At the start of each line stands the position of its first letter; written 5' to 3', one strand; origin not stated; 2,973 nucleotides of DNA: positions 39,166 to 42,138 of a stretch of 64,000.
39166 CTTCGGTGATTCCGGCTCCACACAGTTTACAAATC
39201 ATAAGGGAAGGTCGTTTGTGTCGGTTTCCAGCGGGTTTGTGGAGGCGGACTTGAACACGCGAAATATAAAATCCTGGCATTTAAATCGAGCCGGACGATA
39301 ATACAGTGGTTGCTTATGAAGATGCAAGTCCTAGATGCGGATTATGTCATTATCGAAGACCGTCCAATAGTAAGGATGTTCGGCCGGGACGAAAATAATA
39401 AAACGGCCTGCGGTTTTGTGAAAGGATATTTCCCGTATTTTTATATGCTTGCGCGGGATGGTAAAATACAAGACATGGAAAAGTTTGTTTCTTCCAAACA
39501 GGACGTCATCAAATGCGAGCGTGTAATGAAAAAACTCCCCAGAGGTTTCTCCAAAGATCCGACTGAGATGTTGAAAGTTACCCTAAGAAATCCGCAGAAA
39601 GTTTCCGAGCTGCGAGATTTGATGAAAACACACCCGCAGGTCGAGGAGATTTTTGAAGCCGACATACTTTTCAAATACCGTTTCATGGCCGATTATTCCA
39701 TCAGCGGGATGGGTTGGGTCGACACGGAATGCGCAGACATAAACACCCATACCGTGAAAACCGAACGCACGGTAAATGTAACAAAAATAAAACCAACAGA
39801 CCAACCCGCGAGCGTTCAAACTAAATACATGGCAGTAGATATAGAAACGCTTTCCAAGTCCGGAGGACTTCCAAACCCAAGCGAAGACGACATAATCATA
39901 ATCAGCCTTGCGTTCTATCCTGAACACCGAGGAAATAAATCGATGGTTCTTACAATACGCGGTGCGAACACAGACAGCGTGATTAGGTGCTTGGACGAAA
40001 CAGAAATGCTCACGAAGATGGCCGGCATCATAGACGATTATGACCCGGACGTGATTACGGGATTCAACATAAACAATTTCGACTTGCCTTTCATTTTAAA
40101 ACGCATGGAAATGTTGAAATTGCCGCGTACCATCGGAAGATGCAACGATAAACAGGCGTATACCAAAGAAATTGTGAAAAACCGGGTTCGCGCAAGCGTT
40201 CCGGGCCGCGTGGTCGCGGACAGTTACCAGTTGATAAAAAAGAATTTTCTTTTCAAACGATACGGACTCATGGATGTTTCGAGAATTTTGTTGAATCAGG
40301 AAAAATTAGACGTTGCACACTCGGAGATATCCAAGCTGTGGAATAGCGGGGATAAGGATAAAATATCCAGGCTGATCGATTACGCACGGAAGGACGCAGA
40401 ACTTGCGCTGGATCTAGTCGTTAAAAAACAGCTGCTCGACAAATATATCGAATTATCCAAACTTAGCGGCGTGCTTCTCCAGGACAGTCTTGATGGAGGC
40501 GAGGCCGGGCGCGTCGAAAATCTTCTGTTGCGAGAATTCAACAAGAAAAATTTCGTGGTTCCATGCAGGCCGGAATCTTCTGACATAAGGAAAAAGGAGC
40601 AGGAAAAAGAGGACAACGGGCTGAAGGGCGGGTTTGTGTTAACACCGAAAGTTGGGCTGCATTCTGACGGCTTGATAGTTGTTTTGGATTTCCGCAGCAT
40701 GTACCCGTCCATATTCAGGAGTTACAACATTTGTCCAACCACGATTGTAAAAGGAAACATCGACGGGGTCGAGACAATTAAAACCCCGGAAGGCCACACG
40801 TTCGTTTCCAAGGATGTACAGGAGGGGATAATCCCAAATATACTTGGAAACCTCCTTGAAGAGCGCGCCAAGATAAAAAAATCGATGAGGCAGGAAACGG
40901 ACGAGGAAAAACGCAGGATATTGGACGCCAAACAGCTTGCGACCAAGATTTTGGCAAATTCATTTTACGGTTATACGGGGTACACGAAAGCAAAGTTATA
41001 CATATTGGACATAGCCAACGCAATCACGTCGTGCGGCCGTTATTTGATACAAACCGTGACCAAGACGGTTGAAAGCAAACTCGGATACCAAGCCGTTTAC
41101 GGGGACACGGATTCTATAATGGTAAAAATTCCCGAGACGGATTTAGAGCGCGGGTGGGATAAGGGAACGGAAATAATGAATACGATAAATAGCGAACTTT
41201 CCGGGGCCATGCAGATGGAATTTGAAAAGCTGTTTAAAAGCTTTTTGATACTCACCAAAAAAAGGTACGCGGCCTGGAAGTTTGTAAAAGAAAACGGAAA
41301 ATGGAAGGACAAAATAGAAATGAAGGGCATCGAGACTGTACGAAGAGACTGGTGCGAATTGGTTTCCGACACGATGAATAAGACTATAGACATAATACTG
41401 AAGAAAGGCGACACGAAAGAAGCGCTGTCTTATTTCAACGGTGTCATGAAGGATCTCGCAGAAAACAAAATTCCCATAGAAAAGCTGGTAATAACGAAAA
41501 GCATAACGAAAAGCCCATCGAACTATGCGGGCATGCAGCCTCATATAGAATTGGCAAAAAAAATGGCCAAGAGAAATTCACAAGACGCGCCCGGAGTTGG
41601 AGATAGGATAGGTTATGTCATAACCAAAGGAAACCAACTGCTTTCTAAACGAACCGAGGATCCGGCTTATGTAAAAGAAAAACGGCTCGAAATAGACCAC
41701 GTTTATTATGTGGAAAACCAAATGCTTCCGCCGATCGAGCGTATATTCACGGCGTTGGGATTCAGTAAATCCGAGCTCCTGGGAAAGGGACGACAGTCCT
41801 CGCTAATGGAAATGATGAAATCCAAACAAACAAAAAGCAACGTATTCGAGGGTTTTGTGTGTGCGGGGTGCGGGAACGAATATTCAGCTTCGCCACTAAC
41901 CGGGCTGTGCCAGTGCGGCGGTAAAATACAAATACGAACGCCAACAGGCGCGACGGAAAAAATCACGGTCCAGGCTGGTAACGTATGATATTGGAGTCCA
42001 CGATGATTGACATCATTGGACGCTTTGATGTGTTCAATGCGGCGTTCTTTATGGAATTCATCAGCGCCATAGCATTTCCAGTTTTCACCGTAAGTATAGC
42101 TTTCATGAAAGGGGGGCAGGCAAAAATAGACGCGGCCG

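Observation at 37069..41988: cdc6 / degenerate DP1-like subunit / PolB with an added C-terminal zinc ribbon: a eukaryote-style PolB plus B-subunit module where archaea usually place PolD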

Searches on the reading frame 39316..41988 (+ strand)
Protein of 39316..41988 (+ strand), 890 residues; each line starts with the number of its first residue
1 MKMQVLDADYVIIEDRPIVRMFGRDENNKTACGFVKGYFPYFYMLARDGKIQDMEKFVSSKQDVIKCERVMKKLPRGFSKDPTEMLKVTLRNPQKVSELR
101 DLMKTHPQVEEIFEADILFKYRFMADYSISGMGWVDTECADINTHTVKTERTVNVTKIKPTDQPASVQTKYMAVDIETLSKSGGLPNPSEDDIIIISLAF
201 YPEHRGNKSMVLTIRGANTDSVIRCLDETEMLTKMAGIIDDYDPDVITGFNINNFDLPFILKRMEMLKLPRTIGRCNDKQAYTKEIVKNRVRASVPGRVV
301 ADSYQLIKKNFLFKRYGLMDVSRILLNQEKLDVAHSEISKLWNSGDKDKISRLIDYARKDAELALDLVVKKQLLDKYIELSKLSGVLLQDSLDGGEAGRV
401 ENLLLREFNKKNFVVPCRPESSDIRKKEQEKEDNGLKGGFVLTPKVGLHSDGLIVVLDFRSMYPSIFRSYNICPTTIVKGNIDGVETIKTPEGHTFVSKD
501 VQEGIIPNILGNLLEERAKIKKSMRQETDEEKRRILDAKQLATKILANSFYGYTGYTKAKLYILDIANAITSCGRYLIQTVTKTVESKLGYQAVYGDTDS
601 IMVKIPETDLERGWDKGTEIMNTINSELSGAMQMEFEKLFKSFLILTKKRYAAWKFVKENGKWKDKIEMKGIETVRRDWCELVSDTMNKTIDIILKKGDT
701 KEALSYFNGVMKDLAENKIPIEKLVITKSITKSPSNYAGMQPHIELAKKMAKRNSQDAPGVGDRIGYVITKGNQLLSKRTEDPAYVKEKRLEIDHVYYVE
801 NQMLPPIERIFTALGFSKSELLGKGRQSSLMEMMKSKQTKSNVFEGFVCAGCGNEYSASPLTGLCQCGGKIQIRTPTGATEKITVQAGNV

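Call 3: search_protein_families(library=pfam, proteins=[window:39316-41988:+], max_evalue=1)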
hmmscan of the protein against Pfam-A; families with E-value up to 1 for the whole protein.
window:39316-41988:+ (890 aa): 8 families
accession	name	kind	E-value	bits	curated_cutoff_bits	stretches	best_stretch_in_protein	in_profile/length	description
PF00136.26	DNA_pol_B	-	3.4e-115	385.8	23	1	390-813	5-452/453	DNA polymerase family B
PF03104.25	DNA_pol_B_exo1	-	4.5e-35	121.6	23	1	111-321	2-242/242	DNA polymerase family B, exonuclease domain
PF13482.12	RNase_H_2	-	0.00016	22.1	22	1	227-362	43-155/165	RNase_H superfamily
PF20286.3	divDNApol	-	0.00029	19.6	25.7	1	495-602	94-204/705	Divergent Family B DNA polymerase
PF10108.15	DNA_pol_B_exo2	-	0.0099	16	24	1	227-360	36-162/213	Predicted 3'-5' exonuclease related to the exonuclease domain of PolB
PF03008.20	DUF234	-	0.036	14.9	22.5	1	617-667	17-67/100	Archaea bacterial proteins of unknown function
PF24055.2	POL3_N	-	0.048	14.6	24.1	0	60-96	44-80/81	DNA polymerase delta catalytic subunit-like, N-terminal domain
PF03583.20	LIP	-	0.089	12.6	23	1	500-556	123-177/286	Secretory lipase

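Call 4: search_protein_families(library=ncbifam, proteins=[window:39316-41988:+], max_evalue=1)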
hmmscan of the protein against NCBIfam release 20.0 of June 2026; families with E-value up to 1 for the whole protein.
window:39316-41988:+ (890 aa): 10 families
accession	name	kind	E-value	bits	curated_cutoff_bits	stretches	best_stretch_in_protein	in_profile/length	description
TIGR00592.1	pol2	superfamily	4e-126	422.6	239.95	1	231-811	592-1175/1176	DNA polymerase (pol2)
NF004421.0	PRK05762.1-2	equivalog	1e-93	315.1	570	1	78-823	77-789/795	DNA polymerase II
NF004422.0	PRK05762.1-4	equivalog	3.2e-55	187.9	1103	1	108-814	101-774/789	DNA polymerase II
NF004419.0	PRK05761.1-5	equivalog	3.3e-54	184.2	1285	1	35-830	134-929/932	DNA-directed DNA polymerase I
NF004417.0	PRK05761.1-3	equivalog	1.9e-52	178.3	780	1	36-823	71-853/858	DNA-directed DNA polymerase I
NF004420.0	PRK05762.1-1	equivalog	2.8e-46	158.5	1435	1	111-811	102-765/783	DNA polymerase II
NF004415.0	PRK05761.1-1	equivalog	1.4e-41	142.3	1289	1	5-702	53-749/883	DNA-directed DNA polymerase I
NF004418.0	PRK05761.1-4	subfamily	1.8e-35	122.3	692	1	405-821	293-700/717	type B DNA-directed DNA polymerase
NF004416.0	PRK05761.1-2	equivalog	2.9e-18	65.6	516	1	409-775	292-618/665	type B DNA-directed DNA polymerase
NF009146.0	PRK12496.1-3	equivalog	0.018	14.8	268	1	846-873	122-150/162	hypothetical protein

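Call 30: find_homologous_proteins(query=window:39316-41988:+, max_evalue=1e-30)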
Query window:39316-41988:+ (890 aa): 1116 proteins with E <= 1e-30 among 8000 candidates; the best 120 are listed.
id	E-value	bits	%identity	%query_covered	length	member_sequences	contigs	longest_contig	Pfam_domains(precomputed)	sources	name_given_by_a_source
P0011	0.0e+0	1893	93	100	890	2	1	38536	PF00136.27,PF03104.26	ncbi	-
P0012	0.0e+0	1801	88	99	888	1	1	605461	PF00136.27,PF03104.26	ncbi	-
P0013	0.0e+0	1680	80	100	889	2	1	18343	PF00136.27,PF03104.26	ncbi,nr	ncbi:MAG: ribonuclease H-like domain-containing protein [Candidatus Aenigmarchaeota archaeon]|nr:rib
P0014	0.0e+0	1665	80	100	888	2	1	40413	PF00136.27,PF03104.26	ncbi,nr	ncbi:MAG: DNA polymerase elongation subunit [Candidatus Aenigmarchaeota archaeon]|nr:DNA polymerase 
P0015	0.0e+0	1651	80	99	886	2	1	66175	PF00136.27,PF03104.26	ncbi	-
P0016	0.0e+0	1648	79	100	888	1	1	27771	PF00136.27,PF03104.26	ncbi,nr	ncbi:MAG: hypothetical protein HY516_02915 [Candidatus Aenigmarchaeota archaeon]|nr:hypothetical pro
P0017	0.0e+0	1628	79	100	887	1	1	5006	PF00136.27,PF03104.26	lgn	-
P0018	0.0e+0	1522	74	100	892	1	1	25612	PF00136.27,PF03104.26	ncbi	-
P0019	0.0e+0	1518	74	99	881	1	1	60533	PF00136.27,PF03104.26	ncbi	-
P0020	0.0e+0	1502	73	100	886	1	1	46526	PF00136.27,PF03104.26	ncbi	ncbi:MAG: DNA-directed DNA polymerase [Candidatus Aenigmatarchaeota archaeon]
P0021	0.0e+0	1502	73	100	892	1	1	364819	PF00136.27,PF03104.26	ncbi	-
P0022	0.0e+0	1490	73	99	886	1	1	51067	PF00136.27,PF03104.26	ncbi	-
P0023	0.0e+0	1122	56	99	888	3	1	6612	PF00136.27,PF03104.26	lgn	-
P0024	0.0e+0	1118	56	99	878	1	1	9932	PF00136.27,PF13482.13,PF03104.26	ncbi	ncbi:MAG: DNA-directed DNA polymerase [Candidatus Aenigmatarchaeota archaeon]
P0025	0.0e+0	1117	56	99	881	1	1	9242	PF00136.27,PF13482.13,PF03104.26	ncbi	-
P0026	2.6e-289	980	52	98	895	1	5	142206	PF00136.27,PF03104.26,PF20286.4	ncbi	ncbi:MAG: DNA polymerase domain-containing protein [Candidatus Aenigmatarchaeota archaeon]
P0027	4.6e-288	976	51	98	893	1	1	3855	PF00136.27,PF13482.13,PF03104.26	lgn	-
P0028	5.8e-287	973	50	100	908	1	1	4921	PF00136.27,PF03104.26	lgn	-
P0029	5.4e-286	969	52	98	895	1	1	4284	PF00136.27,PF13482.13,PF03104.26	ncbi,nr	ncbi:MAG: ribonuclease H-like domain-containing protein [Candidatus Aenigmarchaeota archaeon]|nr:rib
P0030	8.4e-286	969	50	100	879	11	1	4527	PF00136.27,PF03104.26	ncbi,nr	ncbi:MAG: DNA polymerase elongation subunit [Candidatus Aenigmatarchaeota archaeon]|nr:MAG: DNA poly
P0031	2.6e-285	967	52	98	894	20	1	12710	PF00136.27,PF03104.26,PF20286.4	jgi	jgi:DNA polymerase I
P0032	1.4e-283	961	49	98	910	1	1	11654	PF00136.27,PF13482.13,PF03104.26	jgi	jgi:DNA polymerase I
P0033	4.5e-283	960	51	98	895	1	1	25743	PF00136.27,PF13482.13,PF03104.26,PF20286.4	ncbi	ncbi:MAG: DNA polymerase domain-containing protein [Candidatus Aenigmatarchaeota archaeon]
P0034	1.9e-282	958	50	98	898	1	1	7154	PF00136.27,PF03104.26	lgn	-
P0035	1.4e-280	952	49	99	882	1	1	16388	PF00136.27,PF10108.16,PF03104.26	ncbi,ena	-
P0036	2.0e-280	951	49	99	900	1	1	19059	PF00136.27,PF03104.26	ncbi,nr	ncbi:MAG: hypothetical protein J7K98_00115 [Candidatus Aenigmarchaeota archaeon]|nr:hypothetical pro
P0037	7.4e-280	949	50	98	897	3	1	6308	PF00136.27,PF03104.26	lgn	-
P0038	1.2e-279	948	57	47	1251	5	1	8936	PF00136.27,PF14528.12,PF03104.26,PF14890.12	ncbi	ncbi:MAG: DNA polymerase domain-containing protein [Candidatus Aenigmatarchaeota archaeon]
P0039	1.5e-279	948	49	98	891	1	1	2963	PF00136.27,PF03104.26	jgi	jgi:DNA polymerase I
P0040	2.9e-279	947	49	98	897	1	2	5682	PF00136.27,PF03104.26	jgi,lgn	jgi:DNA polymerase I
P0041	1.1e-278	945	50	98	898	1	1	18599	PF00136.27,PF03104.26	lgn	-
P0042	1.1e-278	945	50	98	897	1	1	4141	PF00136.27,PF03104.26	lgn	-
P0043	3.3e-278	944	50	99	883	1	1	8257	PF00136.27,PF10108.16,PF03104.26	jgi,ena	-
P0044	3.5e-278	944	49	98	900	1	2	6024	PF00136.27,PF13482.13,PF03104.26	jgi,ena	-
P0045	6.1e-278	943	51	97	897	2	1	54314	PF00136.27,PF03104.26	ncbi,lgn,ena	-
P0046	9.3e-278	942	50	98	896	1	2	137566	PF00136.27,PF03104.26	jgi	-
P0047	5.6e-277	940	49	98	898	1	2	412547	PF00136.27,PF03104.26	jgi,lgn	jgi:DNA polymerase I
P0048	6.5e-277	939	49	98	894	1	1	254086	PF00136.27,PF13482.13,PF03104.26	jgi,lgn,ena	-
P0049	1.5e-276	938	49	98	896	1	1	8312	PF00136.27,PF13482.13,PF03104.26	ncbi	ncbi:MAG: DNA polymerase domain-containing protein [Candidatus Aenigmatarchaeota archaeon]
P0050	1.6e-276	938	50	99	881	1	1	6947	PF00136.27,PF10108.16,PF03104.26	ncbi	-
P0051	2.4e-276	938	50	98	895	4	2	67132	PF00136.27,PF03104.26,PF20286.4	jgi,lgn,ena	-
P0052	4.3e-276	937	49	99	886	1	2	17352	PF00136.27,PF03104.26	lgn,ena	-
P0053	6.5e-276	936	49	99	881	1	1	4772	PF00136.27,PF13482.13,PF03104.26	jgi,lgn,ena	-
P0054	9.0e-276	936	49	98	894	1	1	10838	PF00136.27,PF13482.13,PF10108.16,PF03104.26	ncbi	-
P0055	1.2e-275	935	50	98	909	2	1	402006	PF00136.27,PF03104.26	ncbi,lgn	-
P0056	3.2e-275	934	50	98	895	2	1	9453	PF00136.27,PF03104.26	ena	-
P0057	4.9e-275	933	48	98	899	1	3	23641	PF00136.27,PF03104.26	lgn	-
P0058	7.5e-275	933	50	98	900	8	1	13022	PF00136.27,PF13482.13,PF03104.26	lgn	-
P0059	7.6e-275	933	49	98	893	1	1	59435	PF00136.27,PF03104.26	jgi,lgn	-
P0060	9.9e-275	932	50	98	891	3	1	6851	PF00136.27,PF10108.16,PF03104.26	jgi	-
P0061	1.5e-274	932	49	98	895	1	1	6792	PF00136.27,PF03104.26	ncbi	-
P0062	1.6e-274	931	49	98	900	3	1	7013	PF00136.27,PF03104.26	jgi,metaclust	metaclust:\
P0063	1.7e-274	931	49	98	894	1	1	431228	PF00136.27,PF03104.26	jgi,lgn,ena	-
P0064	1.7e-274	931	49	98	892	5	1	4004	PF00136.27,PF13482.13,PF10108.16,PF03104.26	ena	-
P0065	1.8e-274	931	48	98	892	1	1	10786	PF00136.27,PF10108.16,PF03104.26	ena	-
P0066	1.9e-274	931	49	99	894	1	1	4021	PF00136.27,PF13482.13,PF03104.26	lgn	-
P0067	1.9e-274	931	49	98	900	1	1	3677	PF00136.27,PF10108.16,PF03104.26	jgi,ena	-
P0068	2.9e-274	931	48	98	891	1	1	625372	PF00136.27,PF03104.26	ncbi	-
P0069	4.7e-274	930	49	98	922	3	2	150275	PF00136.27,PF03104.26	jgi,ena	-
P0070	5.0e-274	930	50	98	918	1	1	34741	PF00136.27,PF03104.26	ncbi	ncbi:MAG: DNA polymerase domain-containing protein [Candidatus Aenigmatarchaeota archaeon]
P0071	7.7e-274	929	49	99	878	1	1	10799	PF00136.27,PF03104.26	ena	-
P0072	8.1e-274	929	49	99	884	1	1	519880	PF00136.27,PF10108.16,PF03104.26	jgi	jgi:DNA polymerase I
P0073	1.6e-273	928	50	98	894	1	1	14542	PF00136.27,PF03104.26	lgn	-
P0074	1.6e-273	928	49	98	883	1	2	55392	PF00136.27,PF03104.26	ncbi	ncbi:MAG: DNA-directed DNA polymerase [Candidatus Aenigmatarchaeota archaeon]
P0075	3.3e-273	927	49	99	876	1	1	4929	PF00136.27,PF13482.13,PF03104.26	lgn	-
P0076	3.5e-273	927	49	98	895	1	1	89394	PF00136.27,PF03104.26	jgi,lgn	jgi:DNA polymerase I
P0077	4.5e-273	927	48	99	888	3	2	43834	PF00136.27,PF10108.16,PF03104.26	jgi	-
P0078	4.9e-273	927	48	99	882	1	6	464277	PF00136.27,PF03104.26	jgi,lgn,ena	jgi:DNA polymerase I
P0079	5.4e-273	926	48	98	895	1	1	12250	PF00136.27,PF13482.13,PF03104.26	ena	-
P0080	5.9e-273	926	49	98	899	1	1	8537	PF00136.27,PF03104.26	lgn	-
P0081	6.2e-273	926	49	98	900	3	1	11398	PF00136.27,PF03104.26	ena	-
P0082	9.1e-273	926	49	100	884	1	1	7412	PF00136.27,PF03104.26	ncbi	-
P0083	1.1e-272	925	48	99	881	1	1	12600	PF00136.27,PF03104.26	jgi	-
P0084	1.4e-272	925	49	99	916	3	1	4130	PF00136.27,PF03104.26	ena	-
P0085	1.6e-272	925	49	99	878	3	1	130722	PF00136.27,PF03104.26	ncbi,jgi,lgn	-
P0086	2.2e-272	924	48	99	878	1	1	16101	PF00136.27,PF03104.26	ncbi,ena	-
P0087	2.6e-272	924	49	99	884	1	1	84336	PF00136.27,PF03104.26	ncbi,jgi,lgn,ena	-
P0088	2.9e-272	924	50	99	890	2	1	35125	PF00136.27,PF03104.26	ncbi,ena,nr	ncbi:MAG: DNA polymerase elongation subunit [Candidatus Aenigmarchaeota archaeon]|nr:DNA polymerase 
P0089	2.9e-272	924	48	100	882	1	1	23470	PF00136.27,PF10108.16,PF03104.26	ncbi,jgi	-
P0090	3.4e-272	924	49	99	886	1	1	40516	PF00136.27,PF03104.26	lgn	-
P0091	5.0e-272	923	49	98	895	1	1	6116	PF00136.27,PF03104.26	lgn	-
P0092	5.0e-272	923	48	98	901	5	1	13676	PF00136.27,PF03104.26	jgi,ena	-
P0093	5.1e-272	923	49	99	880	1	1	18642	PF00136.27,PF13482.13,PF03104.26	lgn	-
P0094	5.3e-272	923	48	100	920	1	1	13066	PF00136.27,PF10108.16,PF03104.26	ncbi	-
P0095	6.1e-272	923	50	98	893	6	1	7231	PF00136.27,PF13482.13,PF03104.26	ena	-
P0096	7.5e-272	923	49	98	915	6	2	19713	PF00136.27,PF03104.26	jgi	-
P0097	7.6e-272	923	48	99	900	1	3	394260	PF00136.27,PF03104.26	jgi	jgi:DNA polymerase I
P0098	8.0e-272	923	49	99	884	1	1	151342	PF00136.27,PF13482.13,PF03104.26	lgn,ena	-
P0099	8.3e-272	923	49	98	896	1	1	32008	PF00136.27,PF03104.26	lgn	-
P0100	9.7e-272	922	49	98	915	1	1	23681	PF00136.27,PF03104.26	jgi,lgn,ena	-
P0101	1.1e-271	922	48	99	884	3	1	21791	PF00136.27,PF13482.13,PF03104.26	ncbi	-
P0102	1.2e-271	922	48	98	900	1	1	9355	PF00136.27,PF03104.26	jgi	jgi:DNA polymerase I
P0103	1.3e-271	922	49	98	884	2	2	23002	PF00136.27,PF10108.16,PF03104.26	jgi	-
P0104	2.1e-271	921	50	98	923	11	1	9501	PF00136.27,PF13482.13,PF03104.26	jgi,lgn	jgi:DNA polymerase I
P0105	2.2e-271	921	50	98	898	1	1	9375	PF00136.27,PF03104.26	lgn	-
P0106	2.5e-271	921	49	98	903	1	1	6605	PF00136.27,PF13482.13,PF03104.26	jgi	jgi:DNA polymerase I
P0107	3.2e-271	921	48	98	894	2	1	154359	PF00136.27,PF10108.16,PF03104.26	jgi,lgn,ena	-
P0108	3.5e-271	920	49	99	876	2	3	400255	PF00136.27,PF13482.13,PF10108.16,PF03104.26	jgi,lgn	jgi:DNA polymerase I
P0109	5.7e-271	920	48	99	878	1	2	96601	PF00136.27,PF03104.26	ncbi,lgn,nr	ncbi:MAG: DNA polymerase elongation subunit [Candidatus Aenigmarchaeota archaeon]|nr:DNA polymerase 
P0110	6.4e-271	920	49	98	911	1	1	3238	PF00136.27,PF03104.26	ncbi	-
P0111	7.4e-271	919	49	98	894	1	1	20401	PF00136.27,PF03104.26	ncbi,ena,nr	ncbi:MAG TPA: DNA polymerase domain-containing protein [archaeon]|nr:DNA polymerase domain-containin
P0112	7.9e-271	919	49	99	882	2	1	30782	PF00136.27,PF13482.13,PF10108.16,PF03104.26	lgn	-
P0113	9.4e-271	919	48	99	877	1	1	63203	PF00136.27,PF03104.26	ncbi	-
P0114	1.2e-270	919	51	98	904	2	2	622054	PF00136.27,PF03104.26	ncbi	ncbi:MAG: DNA polymerase domain-containing protein [Candidatus Aenigmatarchaeota archaeon]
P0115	1.2e-270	919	48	98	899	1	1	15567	PF00136.27,PF03104.26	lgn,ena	-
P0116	1.4e-270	918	48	99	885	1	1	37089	PF00136.27,PF03104.26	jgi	jgi:DNA polymerase I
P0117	1.8e-270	918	49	99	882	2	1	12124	PF00136.27,PF03104.26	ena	-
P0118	2.2e-270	918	48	100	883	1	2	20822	PF00136.27,PF03104.26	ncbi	ncbi:MAG: DNA-directed DNA polymerase [Candidatus Aenigmarchaeota archaeon]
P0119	3.3e-270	917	49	98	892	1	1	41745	PF00136.27,PF10108.16,PF03104.26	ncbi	-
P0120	3.4e-270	917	47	99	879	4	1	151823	PF00136.27,PF03104.26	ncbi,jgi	jgi:DNA polymerase I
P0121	3.5e-270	917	49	98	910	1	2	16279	PF00136.27,PF03104.26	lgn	-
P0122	3.9e-270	917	49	99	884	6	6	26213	PF00136.27,PF03104.26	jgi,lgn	jgi:DNA polymerase I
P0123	4.4e-270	917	49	99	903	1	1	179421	PF00136.27,PF03104.26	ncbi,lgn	-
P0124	5.2e-270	917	48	99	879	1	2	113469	PF00136.27,PF03104.26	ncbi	-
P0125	5.9e-270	916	49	99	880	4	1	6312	PF00136.27,PF03104.26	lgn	-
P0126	5.9e-270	916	50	98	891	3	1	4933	PF00136.27,PF03104.26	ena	-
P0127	7.5e-270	916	48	99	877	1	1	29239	PF00136.27,PF10108.16,PF03104.26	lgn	-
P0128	9.8e-270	916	48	99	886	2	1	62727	PF00136.27,PF03104.26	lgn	-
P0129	1.2e-269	915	49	99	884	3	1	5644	PF00136.27,PF03104.26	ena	-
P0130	1.2e-269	915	49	98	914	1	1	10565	PF00136.27,PF13482.13,PF03104.26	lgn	-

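Call 32: find_encoding_contigs(protein=P0021, flank=6000, max_places=1)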
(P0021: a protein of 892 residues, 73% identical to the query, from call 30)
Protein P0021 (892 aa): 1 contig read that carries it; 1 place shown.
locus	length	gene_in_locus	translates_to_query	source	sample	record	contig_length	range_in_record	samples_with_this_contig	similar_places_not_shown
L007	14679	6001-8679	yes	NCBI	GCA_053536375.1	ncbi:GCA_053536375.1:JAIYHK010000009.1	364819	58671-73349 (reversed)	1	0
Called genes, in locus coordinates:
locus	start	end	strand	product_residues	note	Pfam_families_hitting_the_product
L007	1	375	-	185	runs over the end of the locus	PF00571:CBS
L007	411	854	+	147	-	PF24608:PDDEXK_15 (faint), PF01870:Hjc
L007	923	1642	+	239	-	PF01381:HTH_3, PF12844:HTH_19 (faint)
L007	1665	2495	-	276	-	PF01944:SpoIIM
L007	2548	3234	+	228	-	PF00149:Metallophos, PF12850:Metallophos_2, PF14582:Metallophos_3 (faint)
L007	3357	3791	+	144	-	-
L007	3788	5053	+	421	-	PF00270:DEAD (faint), PF13191:AAA_16, PF13401:AAA_22, PF00004:AAA, PF05729:NACHT (weak), PF22703:Cdc6_lid, PF09079:WHD_Cdc6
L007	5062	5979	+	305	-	-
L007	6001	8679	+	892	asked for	PF03104:DNA_pol_B_exo1, PF00136:DNA_pol_B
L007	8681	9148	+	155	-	PF14378:PAP2_3, PF01569:PAP2, PF22778:VCPO_2nd (weak)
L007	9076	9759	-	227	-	PF14528:LAGLIDADG_3 (faint)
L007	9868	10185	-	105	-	-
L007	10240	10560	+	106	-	PF01849:NAC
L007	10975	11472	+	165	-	PF13384:HTH_23 (faint), PF13404:HTH_AsnC-type (faint), PF13412:HTH_24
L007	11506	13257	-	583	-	PF02355:SecD_SecF_C (weak)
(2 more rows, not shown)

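Call 33: find_encoding_contigs(protein=P0068, flank=6000, max_places=1)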
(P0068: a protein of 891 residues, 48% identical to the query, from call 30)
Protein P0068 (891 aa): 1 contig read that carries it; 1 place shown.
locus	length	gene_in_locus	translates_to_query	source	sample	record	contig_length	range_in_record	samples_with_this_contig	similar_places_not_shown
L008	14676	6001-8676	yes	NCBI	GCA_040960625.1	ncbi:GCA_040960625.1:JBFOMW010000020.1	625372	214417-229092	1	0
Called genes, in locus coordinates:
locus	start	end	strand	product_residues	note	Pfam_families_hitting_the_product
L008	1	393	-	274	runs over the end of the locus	PF13155:Toprim_2 (weak), PF13662:Toprim_4 (weak)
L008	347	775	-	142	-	PF13662:Toprim_4 (weak), PF01751:Toprim (weak), PF13155:Toprim_2 (weak)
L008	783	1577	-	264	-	PF00571:CBS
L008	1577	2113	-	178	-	PF00571:CBS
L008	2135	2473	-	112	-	PF01870:Hjc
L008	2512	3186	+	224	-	PF00149:Metallophos, PF12850:Metallophos_2, PF14582:Metallophos_3 (weak)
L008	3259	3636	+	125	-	-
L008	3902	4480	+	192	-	-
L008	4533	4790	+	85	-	-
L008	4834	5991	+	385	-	-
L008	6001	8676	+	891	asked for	PF03104:DNA_pol_B_exo1, PF00136:DNA_pol_B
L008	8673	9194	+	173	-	PF14378:PAP2_3 (weak), PF01569:PAP2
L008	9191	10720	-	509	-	-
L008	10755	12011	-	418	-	PF01402:RHH_1 (weak), PF00483:NTP_transferase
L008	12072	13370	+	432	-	PF03721:UDPG_MGDP_dh_N, PF03807:F420_oxidored (faint), PF00984:UDPG_MGDP_dh, PF03720:UDPG_MGDP_dh_C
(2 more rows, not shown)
